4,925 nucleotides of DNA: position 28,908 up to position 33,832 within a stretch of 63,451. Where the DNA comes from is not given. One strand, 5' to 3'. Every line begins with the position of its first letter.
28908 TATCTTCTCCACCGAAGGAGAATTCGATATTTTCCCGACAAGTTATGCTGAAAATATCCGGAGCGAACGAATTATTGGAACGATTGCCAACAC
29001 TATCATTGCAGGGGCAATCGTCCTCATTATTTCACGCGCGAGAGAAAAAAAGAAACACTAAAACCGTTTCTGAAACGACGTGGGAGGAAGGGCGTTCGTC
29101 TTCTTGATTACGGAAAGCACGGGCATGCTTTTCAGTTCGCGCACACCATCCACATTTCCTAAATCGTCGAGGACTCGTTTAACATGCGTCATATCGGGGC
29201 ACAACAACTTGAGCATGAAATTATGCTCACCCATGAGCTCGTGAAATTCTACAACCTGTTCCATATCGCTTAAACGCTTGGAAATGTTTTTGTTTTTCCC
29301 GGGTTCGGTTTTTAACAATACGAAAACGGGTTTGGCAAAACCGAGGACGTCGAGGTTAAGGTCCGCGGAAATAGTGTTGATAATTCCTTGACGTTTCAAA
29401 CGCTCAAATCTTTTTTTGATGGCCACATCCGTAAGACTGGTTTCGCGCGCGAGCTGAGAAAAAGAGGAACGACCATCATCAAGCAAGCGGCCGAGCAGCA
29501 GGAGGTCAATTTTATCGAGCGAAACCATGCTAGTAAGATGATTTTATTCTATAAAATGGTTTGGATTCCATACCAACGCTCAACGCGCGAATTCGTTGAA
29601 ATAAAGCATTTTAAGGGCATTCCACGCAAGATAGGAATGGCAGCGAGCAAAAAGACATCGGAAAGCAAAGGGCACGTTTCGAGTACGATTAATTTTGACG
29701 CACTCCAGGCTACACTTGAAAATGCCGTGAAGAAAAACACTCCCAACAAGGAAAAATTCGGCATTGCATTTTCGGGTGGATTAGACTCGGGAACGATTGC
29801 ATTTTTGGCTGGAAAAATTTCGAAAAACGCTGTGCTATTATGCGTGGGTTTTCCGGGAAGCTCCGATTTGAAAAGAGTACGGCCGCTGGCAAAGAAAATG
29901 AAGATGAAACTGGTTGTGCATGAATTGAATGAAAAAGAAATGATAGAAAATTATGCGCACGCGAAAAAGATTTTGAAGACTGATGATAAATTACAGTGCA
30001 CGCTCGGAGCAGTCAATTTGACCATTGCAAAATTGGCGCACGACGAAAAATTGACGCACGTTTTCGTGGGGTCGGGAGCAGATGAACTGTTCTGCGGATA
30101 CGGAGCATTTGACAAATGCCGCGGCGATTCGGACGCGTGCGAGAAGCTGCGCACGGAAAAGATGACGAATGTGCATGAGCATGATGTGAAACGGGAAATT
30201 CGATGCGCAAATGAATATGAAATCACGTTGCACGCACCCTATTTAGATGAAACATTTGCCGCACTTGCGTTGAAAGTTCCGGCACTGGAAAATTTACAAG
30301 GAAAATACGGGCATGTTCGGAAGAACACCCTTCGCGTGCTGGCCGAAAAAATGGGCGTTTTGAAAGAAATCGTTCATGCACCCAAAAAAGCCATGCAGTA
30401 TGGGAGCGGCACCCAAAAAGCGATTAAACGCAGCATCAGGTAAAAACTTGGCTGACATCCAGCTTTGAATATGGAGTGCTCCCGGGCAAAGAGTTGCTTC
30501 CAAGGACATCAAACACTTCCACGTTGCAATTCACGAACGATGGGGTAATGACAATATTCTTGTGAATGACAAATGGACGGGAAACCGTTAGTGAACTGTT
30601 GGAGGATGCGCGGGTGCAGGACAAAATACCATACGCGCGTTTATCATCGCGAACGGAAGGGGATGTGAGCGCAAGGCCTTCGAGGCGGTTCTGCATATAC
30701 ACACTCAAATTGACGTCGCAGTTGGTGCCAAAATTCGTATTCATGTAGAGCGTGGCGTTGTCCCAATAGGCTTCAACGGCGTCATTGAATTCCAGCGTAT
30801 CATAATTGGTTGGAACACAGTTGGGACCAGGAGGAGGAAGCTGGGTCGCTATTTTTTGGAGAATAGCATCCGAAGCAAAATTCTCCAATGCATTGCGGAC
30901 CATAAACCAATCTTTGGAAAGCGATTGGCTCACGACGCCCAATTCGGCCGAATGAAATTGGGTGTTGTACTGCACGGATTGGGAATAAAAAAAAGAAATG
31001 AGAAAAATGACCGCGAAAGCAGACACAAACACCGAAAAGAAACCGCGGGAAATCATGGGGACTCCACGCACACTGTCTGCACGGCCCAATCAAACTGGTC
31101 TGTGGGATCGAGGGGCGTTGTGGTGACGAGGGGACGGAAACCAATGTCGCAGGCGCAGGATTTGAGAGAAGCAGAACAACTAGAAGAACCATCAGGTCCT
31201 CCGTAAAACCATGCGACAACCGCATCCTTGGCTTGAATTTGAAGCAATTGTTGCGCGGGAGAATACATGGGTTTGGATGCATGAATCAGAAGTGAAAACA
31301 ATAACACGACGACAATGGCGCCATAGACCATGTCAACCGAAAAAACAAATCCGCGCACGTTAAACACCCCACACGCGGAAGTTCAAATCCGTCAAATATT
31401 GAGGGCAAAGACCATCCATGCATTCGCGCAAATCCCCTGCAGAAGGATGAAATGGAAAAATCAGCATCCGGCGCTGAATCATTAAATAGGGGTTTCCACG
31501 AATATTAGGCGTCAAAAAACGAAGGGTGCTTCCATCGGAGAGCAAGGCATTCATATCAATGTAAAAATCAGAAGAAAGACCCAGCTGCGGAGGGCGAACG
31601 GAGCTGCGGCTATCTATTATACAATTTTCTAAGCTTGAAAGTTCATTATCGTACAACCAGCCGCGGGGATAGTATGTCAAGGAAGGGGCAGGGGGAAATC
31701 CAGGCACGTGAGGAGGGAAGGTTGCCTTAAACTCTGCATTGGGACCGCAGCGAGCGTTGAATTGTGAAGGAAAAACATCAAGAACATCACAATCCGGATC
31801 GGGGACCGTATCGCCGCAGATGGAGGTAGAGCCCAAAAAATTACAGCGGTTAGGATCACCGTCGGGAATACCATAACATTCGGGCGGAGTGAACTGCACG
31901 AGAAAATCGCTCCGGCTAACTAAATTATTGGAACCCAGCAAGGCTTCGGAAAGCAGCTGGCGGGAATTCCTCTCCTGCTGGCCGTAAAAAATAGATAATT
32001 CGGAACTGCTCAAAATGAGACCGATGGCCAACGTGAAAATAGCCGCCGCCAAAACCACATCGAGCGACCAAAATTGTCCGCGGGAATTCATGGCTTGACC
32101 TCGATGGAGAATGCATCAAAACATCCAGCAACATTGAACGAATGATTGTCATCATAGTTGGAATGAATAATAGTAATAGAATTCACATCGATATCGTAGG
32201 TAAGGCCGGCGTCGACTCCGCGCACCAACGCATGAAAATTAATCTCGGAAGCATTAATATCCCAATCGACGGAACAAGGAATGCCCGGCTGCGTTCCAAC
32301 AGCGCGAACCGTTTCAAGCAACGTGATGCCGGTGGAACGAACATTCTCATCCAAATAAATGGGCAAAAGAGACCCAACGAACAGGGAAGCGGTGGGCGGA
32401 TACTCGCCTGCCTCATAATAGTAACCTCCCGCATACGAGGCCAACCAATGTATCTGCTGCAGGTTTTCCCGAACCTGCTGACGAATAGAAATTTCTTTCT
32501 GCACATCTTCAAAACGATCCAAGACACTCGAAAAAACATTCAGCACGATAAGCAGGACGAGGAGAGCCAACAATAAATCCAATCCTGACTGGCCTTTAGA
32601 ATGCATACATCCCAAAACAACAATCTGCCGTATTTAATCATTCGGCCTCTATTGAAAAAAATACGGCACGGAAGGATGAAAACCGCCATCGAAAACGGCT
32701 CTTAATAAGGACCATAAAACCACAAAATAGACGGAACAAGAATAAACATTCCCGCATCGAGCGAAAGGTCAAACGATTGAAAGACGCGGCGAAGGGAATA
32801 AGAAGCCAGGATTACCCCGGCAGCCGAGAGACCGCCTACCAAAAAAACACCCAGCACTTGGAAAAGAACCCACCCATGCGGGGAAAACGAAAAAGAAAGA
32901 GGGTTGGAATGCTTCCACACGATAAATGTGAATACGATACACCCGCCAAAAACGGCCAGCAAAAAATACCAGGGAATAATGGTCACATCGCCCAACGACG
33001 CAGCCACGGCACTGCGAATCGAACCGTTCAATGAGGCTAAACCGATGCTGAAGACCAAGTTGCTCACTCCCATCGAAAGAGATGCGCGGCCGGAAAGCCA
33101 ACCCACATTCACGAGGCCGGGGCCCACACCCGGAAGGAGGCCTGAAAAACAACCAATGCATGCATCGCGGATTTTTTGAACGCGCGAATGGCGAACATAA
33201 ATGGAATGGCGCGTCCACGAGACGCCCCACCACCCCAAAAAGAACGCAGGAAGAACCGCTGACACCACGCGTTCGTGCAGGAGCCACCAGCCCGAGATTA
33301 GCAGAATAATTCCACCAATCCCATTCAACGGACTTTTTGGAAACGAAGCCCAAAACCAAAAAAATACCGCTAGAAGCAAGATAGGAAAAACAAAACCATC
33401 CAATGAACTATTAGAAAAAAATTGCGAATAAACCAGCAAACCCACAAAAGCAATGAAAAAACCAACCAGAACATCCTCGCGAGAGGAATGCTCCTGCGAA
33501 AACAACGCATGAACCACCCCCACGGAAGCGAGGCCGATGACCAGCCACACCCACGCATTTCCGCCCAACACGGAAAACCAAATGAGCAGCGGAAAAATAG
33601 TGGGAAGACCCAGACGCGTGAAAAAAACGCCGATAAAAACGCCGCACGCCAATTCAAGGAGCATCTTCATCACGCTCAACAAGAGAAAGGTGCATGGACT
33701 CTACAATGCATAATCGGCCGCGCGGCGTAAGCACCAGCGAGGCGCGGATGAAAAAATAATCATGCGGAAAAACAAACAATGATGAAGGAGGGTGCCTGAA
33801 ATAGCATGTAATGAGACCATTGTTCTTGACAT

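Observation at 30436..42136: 17-gene Epd/Tad-like type IV filament super-locus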

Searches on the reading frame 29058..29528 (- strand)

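Call 53: search_protein_families(library=pfam, max_evalue=0.001, proteins=[window:29058-29528:-])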
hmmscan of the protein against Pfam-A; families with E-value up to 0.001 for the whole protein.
window:29058-29528:- (156 aa): 3 families
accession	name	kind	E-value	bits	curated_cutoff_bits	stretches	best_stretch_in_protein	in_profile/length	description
PF01037.27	AsnC_trans_reg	-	7.1e-15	55.1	25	1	70-139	1-72/73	Lrp/AsnC ligand binding domain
PF13404.12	HTH_AsnC-type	-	2e-08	34.3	27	1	4-45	1-42/42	AsnC-type helix-turn-helix domain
PF13412.12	HTH_24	-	2.3e-07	30.7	21.9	1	4-50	1-47/48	Winged helix-turn-helix DNA-binding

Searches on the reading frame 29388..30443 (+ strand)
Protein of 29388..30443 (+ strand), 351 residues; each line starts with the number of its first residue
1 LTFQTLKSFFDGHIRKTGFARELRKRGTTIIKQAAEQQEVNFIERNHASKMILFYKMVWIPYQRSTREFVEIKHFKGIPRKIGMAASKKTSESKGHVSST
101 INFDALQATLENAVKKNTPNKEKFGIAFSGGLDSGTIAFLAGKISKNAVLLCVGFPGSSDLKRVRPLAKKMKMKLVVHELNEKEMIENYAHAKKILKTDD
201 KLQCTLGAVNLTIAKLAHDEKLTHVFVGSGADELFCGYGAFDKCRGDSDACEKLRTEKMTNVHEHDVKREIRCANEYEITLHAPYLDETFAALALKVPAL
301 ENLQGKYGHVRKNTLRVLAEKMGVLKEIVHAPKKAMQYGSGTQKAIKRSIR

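Call 53: search_protein_families(library=pfam, max_evalue=0.001, proteins=[window:29388-30443:+])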
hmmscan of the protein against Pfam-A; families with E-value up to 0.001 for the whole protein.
window:29388-30443:+ (351 aa): 2 families
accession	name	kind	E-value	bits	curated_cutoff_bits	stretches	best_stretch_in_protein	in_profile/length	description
PF00733.27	Asn_synthase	-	4.3e-30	106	21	2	106-244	2-141/354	Asparagine synthase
PF02540.23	NAD_synthase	-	8.4e-05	22.2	21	1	105-239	4-138/242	NAD synthase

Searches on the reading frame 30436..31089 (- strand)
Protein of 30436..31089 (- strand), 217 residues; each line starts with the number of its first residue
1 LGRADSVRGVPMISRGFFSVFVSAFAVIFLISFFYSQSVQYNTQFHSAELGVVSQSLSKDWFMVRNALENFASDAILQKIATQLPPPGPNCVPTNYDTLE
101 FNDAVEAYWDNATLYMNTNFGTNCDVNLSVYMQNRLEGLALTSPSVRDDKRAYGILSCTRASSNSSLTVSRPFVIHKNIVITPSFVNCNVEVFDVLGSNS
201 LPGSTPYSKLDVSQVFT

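Call 4: search_protein_families(library=pfam, max_evalue=0.1, proteins=[window:30436-31089:-])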
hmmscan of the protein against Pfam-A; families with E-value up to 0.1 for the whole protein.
window:30436-31089:- (217 aa): 0 families

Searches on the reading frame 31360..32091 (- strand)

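Call 4: search_protein_families(library=pfam, max_evalue=0.1, proteins=[window:31360-32091:-])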
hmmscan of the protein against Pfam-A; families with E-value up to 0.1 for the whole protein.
window:31360-32091:- (243 aa): 1 family
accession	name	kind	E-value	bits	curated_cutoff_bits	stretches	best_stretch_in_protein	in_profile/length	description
PF24008.1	DUF7322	-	0.051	13.6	27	1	4-27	8-31/61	Domain of unknown function (DUF7322)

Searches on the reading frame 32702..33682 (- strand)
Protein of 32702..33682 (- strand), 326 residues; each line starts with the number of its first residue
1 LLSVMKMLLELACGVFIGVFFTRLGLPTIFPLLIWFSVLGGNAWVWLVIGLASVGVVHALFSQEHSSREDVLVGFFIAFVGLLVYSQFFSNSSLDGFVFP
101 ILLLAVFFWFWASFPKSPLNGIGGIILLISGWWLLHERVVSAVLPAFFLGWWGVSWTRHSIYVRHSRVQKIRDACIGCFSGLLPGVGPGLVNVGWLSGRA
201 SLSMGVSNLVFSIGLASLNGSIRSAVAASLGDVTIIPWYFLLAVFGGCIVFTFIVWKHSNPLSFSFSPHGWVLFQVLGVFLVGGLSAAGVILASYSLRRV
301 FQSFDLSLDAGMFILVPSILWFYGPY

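Call 4: search_protein_families(library=pfam, max_evalue=0.1, proteins=[window:32702-33682:-])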
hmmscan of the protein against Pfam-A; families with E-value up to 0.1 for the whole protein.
window:32702-33682:- (326 aa): 0 families

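Call 18: search_protein_families(library=ncbifam, max_evalue=0.01, proteins=[window:32702-33682:-])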
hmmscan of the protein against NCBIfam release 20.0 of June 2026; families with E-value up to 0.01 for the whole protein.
window:32702-33682:- (326 aa): 1 family
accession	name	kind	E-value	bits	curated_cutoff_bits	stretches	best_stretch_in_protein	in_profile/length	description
NF041554.1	SA1362_fam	subfamily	3.5e-05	23.9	42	1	42-92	2-52/70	SA1362 family protein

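Call 31: search_protein_families(library=pfam, alignment_id=A2, max_evalue=1)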
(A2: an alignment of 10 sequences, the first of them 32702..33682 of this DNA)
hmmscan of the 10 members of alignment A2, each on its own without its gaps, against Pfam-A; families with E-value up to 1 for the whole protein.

A. member 1, window:32702-33682:- (326 aa): 1 family
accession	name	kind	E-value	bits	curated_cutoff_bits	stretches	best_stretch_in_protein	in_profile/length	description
PF24418.1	DUF7550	-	0.25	11.5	27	0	67-84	34-51/59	Family of unknown function (DUF7550)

B. families by the number of members that match (of 10 scanned): 1 family
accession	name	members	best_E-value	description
PF24418.1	DUF7550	1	0.25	Family of unknown function (DUF7550)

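Call 32: find_homologous_proteins(query=window:32702-33682:-, max_evalue=0.001)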
Query window:32702-33682:- (326 aa): 11 proteins with E <= 0.001 among 8000 candidates.
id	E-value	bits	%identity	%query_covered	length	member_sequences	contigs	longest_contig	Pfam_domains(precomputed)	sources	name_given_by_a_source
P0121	3.9e-203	693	100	98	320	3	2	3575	-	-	-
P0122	2.9e-99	351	55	98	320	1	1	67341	-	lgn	-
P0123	5.5e-96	340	54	98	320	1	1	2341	-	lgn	-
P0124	9.3e-96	340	53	98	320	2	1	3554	-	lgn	-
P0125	1.0e-94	336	54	98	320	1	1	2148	-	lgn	-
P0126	1.8e-87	312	49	98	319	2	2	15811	-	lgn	-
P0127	6.1e-84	301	47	98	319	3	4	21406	-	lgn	-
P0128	4.9e-43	166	39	98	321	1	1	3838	-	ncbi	-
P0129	4.1e-36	143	38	98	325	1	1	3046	-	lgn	-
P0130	1.5e-14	73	32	97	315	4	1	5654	-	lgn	-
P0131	2.7e-10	59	35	61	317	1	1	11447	-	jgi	jgi:hypothetical protein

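Call 39: predict_structure(alignment_id=A3)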
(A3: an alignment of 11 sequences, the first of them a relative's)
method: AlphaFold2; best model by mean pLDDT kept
length: 320 residues; sequences in the alignment: 11
mean_pLDDT: 76.9   pTM: 0.75
mean pLDDT of the five models: 76.9, 74.3, 73.4, 67.7, 55.0
residues with pLDDT >= 90: 31; 70-90: 210; 50-70: 60; < 50: 19
segments of 3 or more residues with pLDDT < 50: 153-155, 216-227
pLDDT, mean of each block of 10 residues (from residue 1): 87 81 59 59 86 79 91 91 69 78 82 85 82 74 74 57 89 73 65 78 83 53 45 89 92 78 78 81 88 86 79 67
secondary structure, 60 per line:
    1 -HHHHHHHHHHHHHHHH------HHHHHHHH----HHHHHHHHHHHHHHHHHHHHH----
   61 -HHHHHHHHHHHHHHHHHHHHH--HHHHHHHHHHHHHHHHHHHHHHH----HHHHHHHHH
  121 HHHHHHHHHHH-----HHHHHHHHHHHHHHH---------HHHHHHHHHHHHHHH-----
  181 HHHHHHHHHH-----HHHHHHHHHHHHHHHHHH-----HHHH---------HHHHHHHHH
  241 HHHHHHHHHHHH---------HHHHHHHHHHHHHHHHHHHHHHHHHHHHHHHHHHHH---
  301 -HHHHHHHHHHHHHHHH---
elements in order: H2-17 H24-31 H36-56 H62-82 H85-107 H112-131 H137-151 H161-175 H181-190 H196-213 H219-222 H232-252 H262-297 H302-317

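Call 41: search_protein_representatives(alignment_id=A3)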
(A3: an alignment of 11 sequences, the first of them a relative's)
Query: 11 sequences, 320 profile positions. Proteins with E-value up to 0.001 (for the whole library): 20; up to 1e-10: 18; up to 1e-30: 16. The best 20 are listed.
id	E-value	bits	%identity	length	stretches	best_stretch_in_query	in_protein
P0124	7.7e-135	466.1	-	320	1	1-320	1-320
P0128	1.0e-110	386.8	-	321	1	1-320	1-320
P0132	8.0e-80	285.3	-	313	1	9-318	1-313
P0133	2.2e-76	274.0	-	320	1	1-319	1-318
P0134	1.8e-71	257.9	-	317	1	1-318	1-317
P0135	3.0e-71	257.1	-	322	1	1-318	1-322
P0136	3.4e-71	257.0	-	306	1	14-318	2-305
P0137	1.7e-67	244.8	-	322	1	1-318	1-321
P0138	3.6e-65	237.2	-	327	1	3-318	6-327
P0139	1.2e-63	232.1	-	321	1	2-318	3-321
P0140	5.1e-63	230.1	-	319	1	4-318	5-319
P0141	1.2e-60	222.3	-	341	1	2-317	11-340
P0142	7.3e-59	216.4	-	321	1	1-318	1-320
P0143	5.6e-57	210.3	-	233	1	88-318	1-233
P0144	2.7e-53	198.2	-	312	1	13-318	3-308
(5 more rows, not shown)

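Call 42: fold_search(model_id=the predicted structure, library=pdb)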
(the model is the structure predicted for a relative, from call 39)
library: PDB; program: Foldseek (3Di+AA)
matches with E <= 10: 352; with E <= 0.001: 0
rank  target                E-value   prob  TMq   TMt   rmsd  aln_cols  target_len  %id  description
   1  7ru6_A                1.2e-01  0.13  0.13  0.13  21.2       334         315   11  Cryo-EM structure of the HIV-1 restriction factor human SERINC3 (released 2022-08-24)
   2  7z7v_H                1.4e-01  0.20  0.17  0.17  18.5       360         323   13  Complex I from E. coli, LMNG-purified, under Turnover at pH 6, Open-ready state (released 2022-09-21)
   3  7p7m_H                1.4e-01  0.23  0.18  0.18  18.2       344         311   13  Complex I from E. coli, DDM/LMNG-purified, inhibited by Piericidin A, Open state (released 2022-09-21)
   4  9q8i_H                1.6e-01  0.16  0.16  0.16  18.3       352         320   12  Cryo-EM structure of E. coli complex I variant V96P/N142M (NuoE) (released 2025-11-05)
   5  7p63_H                1.9e-01  0.23  0.18  0.18  18.1       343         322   14  Complex I from E. coli, DDM/LMNG-purified, under Turnover at pH 6, Closed state (released 2022-09-21)
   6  6iv2_B                2.1e-01  0.14  0.12  0.14  29.4       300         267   13  Crystal structure of a bacterial Bestrophin homolog from Klebsiella pneumoniae with a mutation Y211A (released 2019-11-13)
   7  7p7k_H                2.3e-01  0.18  0.17  0.17  18.0       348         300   13  Complex I from E. coli, DDM/LMNG-purified, with DQ, Resting state (released 2022-09-21)
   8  7p61_H                2.7e-01  0.15  0.16  0.17  17.6       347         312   14  Complex I from E. coli, DDM-purified, with NADH, Resting state (released 2022-09-21)
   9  7z83_H                2.8e-01  0.14  0.15  0.16  18.6       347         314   13  Complex I from E. coli, DDM/LMNG-purified, under Turnover at pH 8, Open state (released 2022-09-21)
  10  6iv2_D                3.0e-01  0.12  0.13  0.14  30.3       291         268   13  Crystal structure of a bacterial Bestrophin homolog from Klebsiella pneumoniae with a mutation Y211A (released 2019-11-13)
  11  6ivq_B                4.3e-01  0.13  0.14  0.15  30.0       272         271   13  Crystal structure of a membrane protein S19A (released 2019-11-06)
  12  7aqq_H                4.5e-01  0.14  0.18  0.18  18.3       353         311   14  Cryo-EM structure of Arabidopsis thaliana Complex-I (membrane core) (released 2021-12-08)
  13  6iv2_E                4.5e-01  0.12  0.13  0.15  30.2       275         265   13  Crystal structure of a bacterial Bestrophin homolog from Klebsiella pneumoniae with a mutation Y211A (released 2019-11-13)
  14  6jlf_C                4.5e-01  0.11  0.13  0.15  30.2       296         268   12  Crystal structure of a bacterial Bestrophin homolog from Klebsiella pneumoniae D179A mutation - HR (released 2019-11-13)
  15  7p7l_H                4.7e-01  0.12  0.15  0.16  18.5       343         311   12  Complex I from E. coli, DDM/LMNG-purified, with NADH and FMN, Open state (released 2022-09-21)
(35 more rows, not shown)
